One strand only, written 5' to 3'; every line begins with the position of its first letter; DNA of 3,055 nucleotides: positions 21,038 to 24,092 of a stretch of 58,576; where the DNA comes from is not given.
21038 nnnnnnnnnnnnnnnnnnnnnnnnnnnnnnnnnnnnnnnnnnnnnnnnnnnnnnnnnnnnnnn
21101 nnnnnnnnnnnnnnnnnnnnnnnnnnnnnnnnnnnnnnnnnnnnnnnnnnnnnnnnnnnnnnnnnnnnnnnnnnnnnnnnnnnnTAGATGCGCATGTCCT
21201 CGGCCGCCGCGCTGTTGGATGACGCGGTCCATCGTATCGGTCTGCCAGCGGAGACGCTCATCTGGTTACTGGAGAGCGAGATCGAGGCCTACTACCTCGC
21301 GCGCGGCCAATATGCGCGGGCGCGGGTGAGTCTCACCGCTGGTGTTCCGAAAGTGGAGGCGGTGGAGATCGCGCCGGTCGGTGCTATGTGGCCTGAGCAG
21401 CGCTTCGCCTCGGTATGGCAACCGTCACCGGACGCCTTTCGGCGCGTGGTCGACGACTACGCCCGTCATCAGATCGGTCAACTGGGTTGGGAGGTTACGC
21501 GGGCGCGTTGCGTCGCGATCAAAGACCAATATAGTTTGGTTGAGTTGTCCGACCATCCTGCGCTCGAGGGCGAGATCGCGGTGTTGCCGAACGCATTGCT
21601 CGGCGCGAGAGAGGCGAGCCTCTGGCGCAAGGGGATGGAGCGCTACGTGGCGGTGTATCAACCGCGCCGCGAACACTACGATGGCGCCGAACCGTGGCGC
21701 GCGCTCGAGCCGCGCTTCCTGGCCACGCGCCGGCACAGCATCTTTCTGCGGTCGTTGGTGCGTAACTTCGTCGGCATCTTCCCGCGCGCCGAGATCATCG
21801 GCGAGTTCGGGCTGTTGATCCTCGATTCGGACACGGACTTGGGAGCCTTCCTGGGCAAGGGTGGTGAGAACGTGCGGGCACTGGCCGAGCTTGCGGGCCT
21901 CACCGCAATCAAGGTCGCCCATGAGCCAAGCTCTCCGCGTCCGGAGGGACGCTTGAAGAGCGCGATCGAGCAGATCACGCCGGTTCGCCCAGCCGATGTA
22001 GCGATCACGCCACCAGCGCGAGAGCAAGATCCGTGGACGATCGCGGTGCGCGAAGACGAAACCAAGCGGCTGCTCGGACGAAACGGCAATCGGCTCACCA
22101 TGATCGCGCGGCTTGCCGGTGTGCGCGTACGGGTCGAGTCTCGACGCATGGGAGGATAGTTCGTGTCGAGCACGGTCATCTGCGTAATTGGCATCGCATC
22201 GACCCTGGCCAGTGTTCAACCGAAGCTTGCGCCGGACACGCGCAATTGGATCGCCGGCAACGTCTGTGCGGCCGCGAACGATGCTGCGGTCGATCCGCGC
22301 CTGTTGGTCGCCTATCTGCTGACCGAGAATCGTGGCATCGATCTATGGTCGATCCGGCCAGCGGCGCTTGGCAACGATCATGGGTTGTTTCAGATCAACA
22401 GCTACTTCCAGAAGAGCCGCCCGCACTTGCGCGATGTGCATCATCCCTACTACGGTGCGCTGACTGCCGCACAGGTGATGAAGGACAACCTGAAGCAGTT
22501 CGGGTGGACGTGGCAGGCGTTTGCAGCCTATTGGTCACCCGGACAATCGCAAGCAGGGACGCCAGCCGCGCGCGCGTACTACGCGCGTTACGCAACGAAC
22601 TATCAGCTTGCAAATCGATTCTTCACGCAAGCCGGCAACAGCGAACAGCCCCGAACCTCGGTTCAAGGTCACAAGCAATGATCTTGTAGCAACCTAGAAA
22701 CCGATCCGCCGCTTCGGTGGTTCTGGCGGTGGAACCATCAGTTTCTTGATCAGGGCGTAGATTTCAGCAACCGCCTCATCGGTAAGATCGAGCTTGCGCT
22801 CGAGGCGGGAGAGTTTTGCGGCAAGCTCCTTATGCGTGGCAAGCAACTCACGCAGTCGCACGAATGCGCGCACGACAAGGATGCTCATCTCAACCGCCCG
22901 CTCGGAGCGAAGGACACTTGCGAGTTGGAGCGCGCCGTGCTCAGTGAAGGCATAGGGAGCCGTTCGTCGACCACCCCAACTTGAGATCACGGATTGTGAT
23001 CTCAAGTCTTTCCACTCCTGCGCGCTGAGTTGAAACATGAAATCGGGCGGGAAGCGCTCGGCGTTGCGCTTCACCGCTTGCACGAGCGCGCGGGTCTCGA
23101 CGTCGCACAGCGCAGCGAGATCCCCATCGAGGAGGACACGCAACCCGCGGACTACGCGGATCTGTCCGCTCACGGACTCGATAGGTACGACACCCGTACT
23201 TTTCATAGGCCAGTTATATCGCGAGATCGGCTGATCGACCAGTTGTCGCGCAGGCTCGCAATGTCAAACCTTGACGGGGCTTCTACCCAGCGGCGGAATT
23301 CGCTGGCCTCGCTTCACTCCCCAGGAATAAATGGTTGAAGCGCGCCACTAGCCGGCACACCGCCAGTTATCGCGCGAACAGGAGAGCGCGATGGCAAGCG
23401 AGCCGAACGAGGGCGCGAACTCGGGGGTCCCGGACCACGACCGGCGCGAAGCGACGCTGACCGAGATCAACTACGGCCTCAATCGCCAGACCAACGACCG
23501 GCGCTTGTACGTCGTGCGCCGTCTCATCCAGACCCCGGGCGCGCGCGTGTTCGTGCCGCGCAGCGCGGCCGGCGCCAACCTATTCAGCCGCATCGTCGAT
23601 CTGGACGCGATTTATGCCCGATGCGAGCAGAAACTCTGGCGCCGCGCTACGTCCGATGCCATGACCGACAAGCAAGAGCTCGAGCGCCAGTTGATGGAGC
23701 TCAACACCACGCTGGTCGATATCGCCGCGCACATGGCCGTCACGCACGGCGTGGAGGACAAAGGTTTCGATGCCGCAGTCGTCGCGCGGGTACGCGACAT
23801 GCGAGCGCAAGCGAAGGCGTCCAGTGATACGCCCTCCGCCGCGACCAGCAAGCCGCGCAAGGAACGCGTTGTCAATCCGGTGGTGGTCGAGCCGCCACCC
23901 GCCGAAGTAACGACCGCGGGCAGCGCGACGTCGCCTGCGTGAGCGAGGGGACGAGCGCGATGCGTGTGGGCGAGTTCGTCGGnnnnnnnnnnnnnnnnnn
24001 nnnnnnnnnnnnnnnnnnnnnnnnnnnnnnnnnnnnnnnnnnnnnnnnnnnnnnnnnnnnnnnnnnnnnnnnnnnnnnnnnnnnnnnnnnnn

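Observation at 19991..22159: Abutting sigma-like/ParB-like fusion protein and divergent NusA paralogue: possible element-encoded transcription module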

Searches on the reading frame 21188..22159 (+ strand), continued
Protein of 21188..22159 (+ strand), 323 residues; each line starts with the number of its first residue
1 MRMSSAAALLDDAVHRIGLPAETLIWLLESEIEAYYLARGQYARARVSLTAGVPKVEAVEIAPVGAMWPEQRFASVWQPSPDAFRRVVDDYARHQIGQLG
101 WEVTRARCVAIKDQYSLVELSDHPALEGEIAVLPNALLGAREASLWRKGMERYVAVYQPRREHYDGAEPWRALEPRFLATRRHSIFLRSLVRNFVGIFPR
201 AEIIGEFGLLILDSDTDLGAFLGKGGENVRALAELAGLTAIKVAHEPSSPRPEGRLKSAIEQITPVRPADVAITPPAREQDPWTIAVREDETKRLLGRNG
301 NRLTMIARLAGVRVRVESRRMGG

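Call 61: search_protein_families(library=pfam, proteins=[P0012, P0033, P0019, P0022, P0011, P0015, L010:2068-2694:+, L010:2732-3289:+], max_evalue=0.1)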
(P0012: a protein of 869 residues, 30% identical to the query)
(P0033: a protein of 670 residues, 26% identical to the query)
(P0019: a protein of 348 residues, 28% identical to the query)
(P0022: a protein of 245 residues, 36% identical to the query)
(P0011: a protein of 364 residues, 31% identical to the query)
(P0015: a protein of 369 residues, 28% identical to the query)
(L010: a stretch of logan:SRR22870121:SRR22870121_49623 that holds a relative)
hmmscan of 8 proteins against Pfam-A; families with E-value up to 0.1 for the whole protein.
P0012 (869 aa): 6 families
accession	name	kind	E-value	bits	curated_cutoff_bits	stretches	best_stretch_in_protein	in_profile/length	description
PF13361.12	UvrD_C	-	4.9e-31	108.8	25.6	1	468-787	1-336/350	UvrD-like helicase C-terminal domain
PF00580.27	UvrD-helicase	-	9.5e-28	98.1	23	1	260-450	45-258/271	UvrD/REP helicase N-terminal domain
PF13245.12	AAA_19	-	6.2e-11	43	25.1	1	254-448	34-134/134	AAA domain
PF13538.12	UvrD_C_2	-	0.0001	22.5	27.4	1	745-787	4-42/52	UvrD-like helicase C-terminal domain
PF13604.12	AAA_30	-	0.032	14.4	27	0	408-511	92-188/191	AAA domain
PF01443.25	Viral_helicase1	-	0.053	13.8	21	0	389-476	44-132/228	Viral superfamily 1 RNA helicase core domain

P0033 (670 aa): 5 families
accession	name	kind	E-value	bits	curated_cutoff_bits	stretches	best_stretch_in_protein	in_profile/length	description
PF00013.35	KH_1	-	7.4e-71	234.3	21.5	6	312-371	3-64/66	KH domain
PF07650.23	KH_2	-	2.4e-28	98.2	22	4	291-348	6-65/78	KH domain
PF13083.13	KH_KhpA-B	-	6.5e-19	68.1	32.1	1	561-592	24-55/73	KhpA/KhpB, KH domain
PF22675.2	KH-I_KHDC4-BBP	-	5.7e-16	58.6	30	2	109-133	8-32/76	KHDC4/BBP-like, KH-domain type I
PF13184.12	KH_5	-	0.046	14.3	27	0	107-132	17-45/69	NusA-like KH domain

P0019 (348 aa): 2 families
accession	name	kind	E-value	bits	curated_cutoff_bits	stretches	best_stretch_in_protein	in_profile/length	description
PF13083.13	KH_KhpA-B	-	0.0009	19.5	32.1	1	195-242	3-55/73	KhpA/KhpB, KH domain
PF00013.35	KH_1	-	0.012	15.7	21.5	0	220-255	5-39/66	KH domain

P0022 (245 aa): 1 family
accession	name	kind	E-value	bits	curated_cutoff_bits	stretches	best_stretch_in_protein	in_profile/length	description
PF13083.13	KH_KhpA-B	-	0.013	15.9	32.1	1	133-153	38-58/73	KhpA/KhpB, KH domain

P0011 (364 aa): 0 families

P0015 (369 aa): 2 families
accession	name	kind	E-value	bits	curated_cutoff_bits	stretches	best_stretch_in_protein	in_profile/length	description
PF00013.35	KH_1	-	0.0023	18.1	21.5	0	298-325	4-31/66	KH domain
PF19696.4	DUF6196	-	0.0054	17.2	25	1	99-192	15-107/144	Family of unknown function (DUF6196)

L010:2068-2694:+ (208 aa): 0 families

L010:2732-3289:+ (185 aa): 2 families
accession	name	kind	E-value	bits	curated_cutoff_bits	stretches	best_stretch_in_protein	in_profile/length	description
PF06992.16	Phage_lambda_P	-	2.7e-05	24.4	26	1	2-110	7-124/162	Replication protein P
PF00401.25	ATP-synt_DE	-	0.017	15.7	24.6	0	115-136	2-23/47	ATP synthase, Delta/Epsilon chain, long alpha-helix domain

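Call 62: find_encoding_contigs(protein=P0012, flank=6000, max_places=2)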
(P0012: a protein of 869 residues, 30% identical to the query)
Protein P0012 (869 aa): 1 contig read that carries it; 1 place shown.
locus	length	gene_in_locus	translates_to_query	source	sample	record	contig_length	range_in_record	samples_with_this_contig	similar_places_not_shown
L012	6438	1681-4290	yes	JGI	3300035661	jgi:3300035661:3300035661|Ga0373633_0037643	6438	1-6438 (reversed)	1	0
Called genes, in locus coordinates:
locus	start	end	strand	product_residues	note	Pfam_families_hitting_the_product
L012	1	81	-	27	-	?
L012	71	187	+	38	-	-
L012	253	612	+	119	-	-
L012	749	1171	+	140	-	PF06834:TraU (faint)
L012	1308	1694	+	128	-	-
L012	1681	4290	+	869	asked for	PF00580:UvrD-helicase, PF13245:AAA_19, PF13361:UvrD_C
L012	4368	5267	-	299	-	PF16697:Yop-YscD_cpl, PF00498:FHA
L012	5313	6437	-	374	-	?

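Call 76: find_encoding_contigs(protein=P0010, flank=7000, max_places=2)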
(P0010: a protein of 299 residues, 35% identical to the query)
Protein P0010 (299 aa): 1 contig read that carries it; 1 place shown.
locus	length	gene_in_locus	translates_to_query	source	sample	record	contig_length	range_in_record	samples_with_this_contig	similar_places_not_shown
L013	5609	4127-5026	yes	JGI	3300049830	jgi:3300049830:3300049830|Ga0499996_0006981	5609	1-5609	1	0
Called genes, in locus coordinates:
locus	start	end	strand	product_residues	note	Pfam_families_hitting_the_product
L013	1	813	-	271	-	?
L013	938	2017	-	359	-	PF00437:T2SSE, PF13191:AAA_16 (weak)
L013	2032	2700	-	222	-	-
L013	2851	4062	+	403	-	-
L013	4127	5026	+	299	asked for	-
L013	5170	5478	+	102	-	-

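Call 77: find_encoding_contigs(protein=P0013, flank=7000, max_places=2)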
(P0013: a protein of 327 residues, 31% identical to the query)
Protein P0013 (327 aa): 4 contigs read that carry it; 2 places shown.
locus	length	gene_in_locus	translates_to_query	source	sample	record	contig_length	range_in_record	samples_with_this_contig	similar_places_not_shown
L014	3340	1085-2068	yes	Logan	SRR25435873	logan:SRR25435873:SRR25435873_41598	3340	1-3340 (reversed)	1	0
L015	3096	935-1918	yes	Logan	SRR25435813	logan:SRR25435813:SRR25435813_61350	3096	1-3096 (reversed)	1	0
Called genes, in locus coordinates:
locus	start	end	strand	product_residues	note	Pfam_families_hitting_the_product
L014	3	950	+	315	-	?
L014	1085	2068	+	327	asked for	-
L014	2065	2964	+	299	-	-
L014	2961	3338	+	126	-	?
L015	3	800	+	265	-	?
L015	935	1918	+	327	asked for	-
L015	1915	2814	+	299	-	-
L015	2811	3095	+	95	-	?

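Call 78: find_encoding_contigs(protein=P0017, flank=7000, max_places=2)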
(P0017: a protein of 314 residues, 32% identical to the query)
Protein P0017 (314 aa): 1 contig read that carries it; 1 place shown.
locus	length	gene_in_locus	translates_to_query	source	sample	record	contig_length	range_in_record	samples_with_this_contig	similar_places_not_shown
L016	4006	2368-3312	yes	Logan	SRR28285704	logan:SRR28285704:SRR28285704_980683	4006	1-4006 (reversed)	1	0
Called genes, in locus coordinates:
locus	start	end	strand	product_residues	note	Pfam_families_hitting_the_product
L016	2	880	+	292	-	?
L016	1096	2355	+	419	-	-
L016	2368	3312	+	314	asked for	PF00013:KH_1 (faint)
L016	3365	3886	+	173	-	-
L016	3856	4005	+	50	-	?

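Call 79: find_encoding_contigs(protein=P0014, flank=7000, max_places=2)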
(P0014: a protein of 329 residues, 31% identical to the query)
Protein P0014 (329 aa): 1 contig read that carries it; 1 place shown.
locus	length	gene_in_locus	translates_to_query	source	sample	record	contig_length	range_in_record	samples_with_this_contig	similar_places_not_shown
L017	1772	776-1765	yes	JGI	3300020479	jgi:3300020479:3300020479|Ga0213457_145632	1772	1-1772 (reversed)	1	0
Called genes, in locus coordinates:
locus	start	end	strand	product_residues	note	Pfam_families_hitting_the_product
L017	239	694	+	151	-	-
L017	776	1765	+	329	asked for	PF26594:KH_NusA_2nd (faint)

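Call 84: search_protein_families(library=ncbifam, proteins=[L013:2851-4062:+, L016:1096-2355:+, L001:12984-13886:+, L014:2065-2964:+], max_evalue=1)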
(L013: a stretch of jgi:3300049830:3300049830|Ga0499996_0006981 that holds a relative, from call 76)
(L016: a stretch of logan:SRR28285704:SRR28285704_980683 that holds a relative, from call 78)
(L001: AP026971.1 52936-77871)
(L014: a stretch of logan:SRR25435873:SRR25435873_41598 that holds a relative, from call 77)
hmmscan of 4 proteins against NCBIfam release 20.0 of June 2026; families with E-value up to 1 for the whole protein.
L013:2851-4062:+ (403 aa): 3 families
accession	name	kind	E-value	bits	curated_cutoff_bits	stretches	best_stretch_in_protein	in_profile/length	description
TIGR02937.1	sigma70-ECF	superfamily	4.9e-08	32.8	42.9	1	27-193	5-162/165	sigma-70 family RNA polymerase sigma factor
TIGR02985.1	Sig70_bacteroi1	subfamily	0.056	13.7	126.4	1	72-192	49-158/162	RNA polymerase sigma-70 factor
TIGR04111.1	BcepMu_gp16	hypoth_equivalog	0.16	11.9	34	1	163-188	12-37/55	phage-associated protein, BcepMu gp16 family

L016:1096-2355:+ (419 aa): 4 families
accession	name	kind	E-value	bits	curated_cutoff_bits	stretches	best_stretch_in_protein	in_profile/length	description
TIGR00180.1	parB_part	domain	0.00073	19.3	58.45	1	204-251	26-81/186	ParB/RepB/Spo0J family partition protein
TIGR04285.1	nucleoid_noc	exception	0.036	13.4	315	1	199-252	21-76/255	nucleoid occlusion protein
NF053843.1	NcldAssocNapAMycb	equivalog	0.062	13.3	160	1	135-181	56-103/113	nucleoid-associated protein NapA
TIGR02937.1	sigma70-ECF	superfamily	0.07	12.8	42.9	1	85-159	86-161/165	sigma-70 family RNA polymerase sigma factor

L001:12984-13886:+ (300 aa): 3 families
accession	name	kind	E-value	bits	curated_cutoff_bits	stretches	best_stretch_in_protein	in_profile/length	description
NF038319.1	DISARM_DrmC_I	equivalog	0.015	14.8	133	1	11-57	98-145/236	DISARM system phospholipase D-like protein DrmC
NF010491.0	PRK13912.1-2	equivalog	0.037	13.8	225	1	6-55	35-84/180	nuclease NucT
NF010492.0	PRK13912.1-3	equivalog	0.13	11.8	297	1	6-58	33-85/178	nuclease NucT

L014:2065-2964:+ (299 aa): 0 families

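Call 85: search_protein_families(library=pfam, proteins=[L013:2851-4062:+, L016:1096-2355:+, L001:12984-13886:+, L014:2065-2964:+, L009:1626-2558:+, L014:3-950:+, L001:11738-11986:+, L017:239-694:+], max_evalue=1)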
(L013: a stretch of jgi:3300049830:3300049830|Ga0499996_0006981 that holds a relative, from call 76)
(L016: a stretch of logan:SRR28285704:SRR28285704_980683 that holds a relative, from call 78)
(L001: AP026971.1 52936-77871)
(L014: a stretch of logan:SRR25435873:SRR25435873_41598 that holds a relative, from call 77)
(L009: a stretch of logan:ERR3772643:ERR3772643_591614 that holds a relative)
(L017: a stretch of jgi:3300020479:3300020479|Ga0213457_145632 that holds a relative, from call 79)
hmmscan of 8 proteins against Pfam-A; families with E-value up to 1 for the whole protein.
L013:2851-4062:+ (403 aa): 7 families
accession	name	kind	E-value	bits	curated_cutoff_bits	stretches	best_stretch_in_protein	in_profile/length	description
PF04542.20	Sigma70_r2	-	0.0031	17.7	24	1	36-89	12-63/71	Sigma-70 region 2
PF04545.22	Sigma70_r4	-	0.0068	16.3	24.1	1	163-192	19-48/50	Sigma-70, region 4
PF13542.12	HTH_Tnp_ISL3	-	0.014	15.2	27.4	1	158-188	21-50/51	Helix-turn-helix domain of transposase family ISL3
PF16509.11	KORA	-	0.058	14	26.7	1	161-188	27-54/84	TrfB plasmid transcriptional repressor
PF13518.12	HTH_28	-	0.061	13.9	25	1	157-186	5-34/52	Helix-turn-helix domain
PF08281.18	Sigma70_r4_2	-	0.062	13.4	25.7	1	159-181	21-43/54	Sigma-70, region 4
PF13384.12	HTH_23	-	0.07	13.4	24.6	1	157-188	10-41/50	Homeodomain-like domain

L016:1096-2355:+ (419 aa): 3 families
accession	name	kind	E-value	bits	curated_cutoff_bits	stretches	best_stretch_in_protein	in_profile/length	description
PF02195.25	ParB_N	-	0.0004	20.8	26.3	1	199-253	22-79/95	ParB N-terminal domain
PF11662.13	DUF3263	-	0.016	15.5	22.3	1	135-161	25-51/74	Protein of unknown function (DUF3263)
PF21531.3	Rv2175c_wHTH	-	0.038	14.4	27.1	1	136-154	20-38/57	DNA-binding protein Rv2175c, wHTH domain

L001:12984-13886:+ (300 aa): 2 families
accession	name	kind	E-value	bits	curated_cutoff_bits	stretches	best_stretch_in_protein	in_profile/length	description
PF13091.12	PLDc_2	-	6.5e-08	32.9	27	1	12-95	1-73/132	PLD-like domain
PF11495.14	Regulator_TrmB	-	0.033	13.9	22.2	1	1-54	4-57/233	Archaeal transcriptional regulator TrmB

L014:2065-2964:+ (299 aa): 1 family
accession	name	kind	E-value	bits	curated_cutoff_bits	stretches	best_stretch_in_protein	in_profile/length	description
PF13091.12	PLDc_2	-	0.0033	17.7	27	1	14-58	2-48/132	PLD-like domain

L009:1626-2558:+ (310 aa): 2 families
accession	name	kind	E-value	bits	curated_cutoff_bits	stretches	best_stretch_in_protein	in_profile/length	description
PF13091.12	PLDc_2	-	0.00061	20.1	27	1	13-92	2-73/132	PLD-like domain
PF07193.17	DUF1408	-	0.23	11.6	27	1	232-272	12-52/75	Protein of unknown function (DUF1408)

L014:3-950:+ (315 aa): 4 families
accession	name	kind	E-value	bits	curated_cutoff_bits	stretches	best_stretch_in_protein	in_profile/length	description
PF02518.31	HATPase_c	-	7.6e-18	65.4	26.4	1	55-158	2-106/111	Histidine kinase-, DNA gyrase B-, and HSP90-like ATPase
PF00072.30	Response_reg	-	8.3e-05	23.2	30.2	1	185-281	1-94/111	Response regulator receiver domain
PF13581.12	HATPase_c_2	-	0.0008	19.9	27.4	1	67-139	40-111/127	Histidine kinase-like ATPase domain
PF13589.12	HATPase_c_3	-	0.11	13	25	1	65-155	9-99/137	Histidine kinase-, DNA gyrase B-, and HSP90-like ATPase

L001:11738-11986:+ (82 aa): 0 families

L017:239-694:+ (151 aa): 0 families

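Call 95: fold_search(model_id=the predicted structure, library=viral)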
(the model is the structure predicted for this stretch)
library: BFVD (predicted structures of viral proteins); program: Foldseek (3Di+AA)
matches with E <= 10: 867; with E <= 0.001: 1
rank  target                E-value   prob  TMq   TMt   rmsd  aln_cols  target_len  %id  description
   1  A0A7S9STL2            7.8e-05  0.97  0.22  0.19  24.3       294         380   14  S1 motif domain-containing protein [Virus NIOZ-UU157]
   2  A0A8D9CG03            3.6e-03  0.89  0.20  0.17  19.9       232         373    9  30S ribosomal protein S1 [uncultured marine phage]
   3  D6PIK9                4.8e-03  1.00  0.19  0.34   3.9        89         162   15  (no name in the UniProt tables at hand)
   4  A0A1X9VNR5            5.8e-03  1.00  0.15  0.46  10.2        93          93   16  S1 motif domain-containing protein [Mimivirus AB-566-O17]
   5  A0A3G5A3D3            7.3e-03  1.00  0.16  0.18   3.7        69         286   12  Putative eukaryotic translation initiation factor 2 subunit 1 [Gaeavirus sp.]
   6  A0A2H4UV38            1.2e-02  1.00  0.16  0.19   3.6        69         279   12  Eukaryotic translation initiation factor eIF-2 alpha [Bodo saltans virus]
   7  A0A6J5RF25            2.0e-02  1.00  0.18  0.28   4.2        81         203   10  Uncharacterized protein [uncultured Caudovirales phage]
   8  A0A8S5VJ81            2.2e-02  0.91  0.14  0.17  12.6        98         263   12  (no name in the UniProt tables at hand)
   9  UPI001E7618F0         2.2e-02  0.89  0.15  0.20   7.6        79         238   15  (no name look-up for this kind of identifier)
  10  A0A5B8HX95            2.2e-02  0.85  0.16  0.35   9.1       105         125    8  Cold-shock DNA-binding domain protein [Mimiviridae sp. ChoanoV1]
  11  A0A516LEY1            2.4e-02  0.99  0.17  0.17   4.1        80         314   15  (no name in the UniProt tables at hand)
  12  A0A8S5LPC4            2.4e-02  0.85  0.13  0.37  11.8        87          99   16  Type VI secretion protein [Siphoviridae sp. ctoiW10]
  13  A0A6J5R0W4            2.5e-02  0.44  0.14  0.30  13.8       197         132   15  Uncharacterized protein [uncultured Caudovirales phage]
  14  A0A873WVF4            2.7e-02  0.23  0.12  0.20  16.2       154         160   12  Uncharacterized protein [Klebsiella phage Solomon]
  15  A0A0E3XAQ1            5.7e-02  0.60  0.16  0.24  17.9       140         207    8  Uncharacterized protein [Bacillus phage Stills]
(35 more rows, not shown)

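Call 96: search_dna_similar(query=window:21188-22159:+, collection=phages, mode=protein, max_evalue=0.001)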
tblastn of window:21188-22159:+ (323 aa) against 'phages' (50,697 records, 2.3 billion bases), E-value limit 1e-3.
No match.

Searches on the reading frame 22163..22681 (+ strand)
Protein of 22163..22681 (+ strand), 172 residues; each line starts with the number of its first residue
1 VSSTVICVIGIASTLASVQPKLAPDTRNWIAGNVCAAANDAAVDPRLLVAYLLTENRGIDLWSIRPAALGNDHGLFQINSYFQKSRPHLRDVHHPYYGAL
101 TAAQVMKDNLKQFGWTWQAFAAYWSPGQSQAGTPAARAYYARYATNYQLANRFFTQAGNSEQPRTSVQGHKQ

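Call 3: search_protein_families(library=pfam, proteins=[window:22163-22681:+], max_evalue=1)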
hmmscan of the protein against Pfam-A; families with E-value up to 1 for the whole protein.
window:22163-22681:+ (172 aa): 2 families
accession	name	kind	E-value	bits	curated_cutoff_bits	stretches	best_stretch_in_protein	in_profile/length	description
PF01464.25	SLT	-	0.003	17.6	21.3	1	71-123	36-94/117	Transglycosylase SLT domain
PF18896.5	SLT_3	-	0.032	15.1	27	1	68-107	39-79/89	Lysozyme like domain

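Call 4: search_protein_families(library=ncbifam, proteins=[window:22163-22681:+], max_evalue=1)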
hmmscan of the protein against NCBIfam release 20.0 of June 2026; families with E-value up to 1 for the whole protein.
window:22163-22681:+ (172 aa): 1 family
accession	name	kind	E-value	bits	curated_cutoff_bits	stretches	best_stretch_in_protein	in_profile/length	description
NF011856.0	PRK15328.1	equivalog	4.9e-05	22.9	208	1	71-149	59-141/160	type III secretion system invasion protein IagB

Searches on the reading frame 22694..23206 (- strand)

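Call 3: search_protein_families(library=pfam, proteins=[window:22694-23206:-], max_evalue=1)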
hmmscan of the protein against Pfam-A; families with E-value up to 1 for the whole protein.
window:22694-23206:- (170 aa): 4 families
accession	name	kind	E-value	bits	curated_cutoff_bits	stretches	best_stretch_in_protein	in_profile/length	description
PF10543.14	ORF6N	-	3.1e-29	101.5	27.8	1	15-98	2-86/86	ORF6N domain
PF09669.15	Phage_pRha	-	0.0024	18.8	29.9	1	41-119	17-90/91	Phage regulatory protein Rha (Phage_pRha)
PF07671.16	DUF1601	-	0.091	13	25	1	41-53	17-29/37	Protein of unknown function (DUF1601)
PF04963.19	Sigma54_CBD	-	0.11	12.6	22.9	1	119-160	99-142/185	Sigma-54 factor, core binding domain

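Call 4: search_protein_families(library=ncbifam, proteins=[window:22694-23206:-], max_evalue=1)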
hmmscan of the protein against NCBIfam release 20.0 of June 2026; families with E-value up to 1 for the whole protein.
window:22694-23206:- (170 aa): 0 families

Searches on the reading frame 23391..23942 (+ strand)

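Call 3: search_protein_families(library=pfam, proteins=[window:23391-23942:+], max_evalue=1)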
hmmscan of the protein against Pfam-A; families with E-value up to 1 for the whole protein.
window:23391-23942:+ (183 aa): 2 families
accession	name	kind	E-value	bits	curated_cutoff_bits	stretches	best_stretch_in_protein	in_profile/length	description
PF05643.16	GNA1162-like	-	0.083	12.9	25.9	1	57-142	101-177/185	Putative lipoprotein GNA1162-like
PF11159.13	DUF2939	-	0.13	13.1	24.8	1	65-126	31-90/93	Protein of unknown function (DUF2939)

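Call 4: search_protein_families(library=ncbifam, proteins=[window:23391-23942:+], max_evalue=1)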
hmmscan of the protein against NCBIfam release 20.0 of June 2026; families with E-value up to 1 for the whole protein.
window:23391-23942:+ (183 aa): 0 families
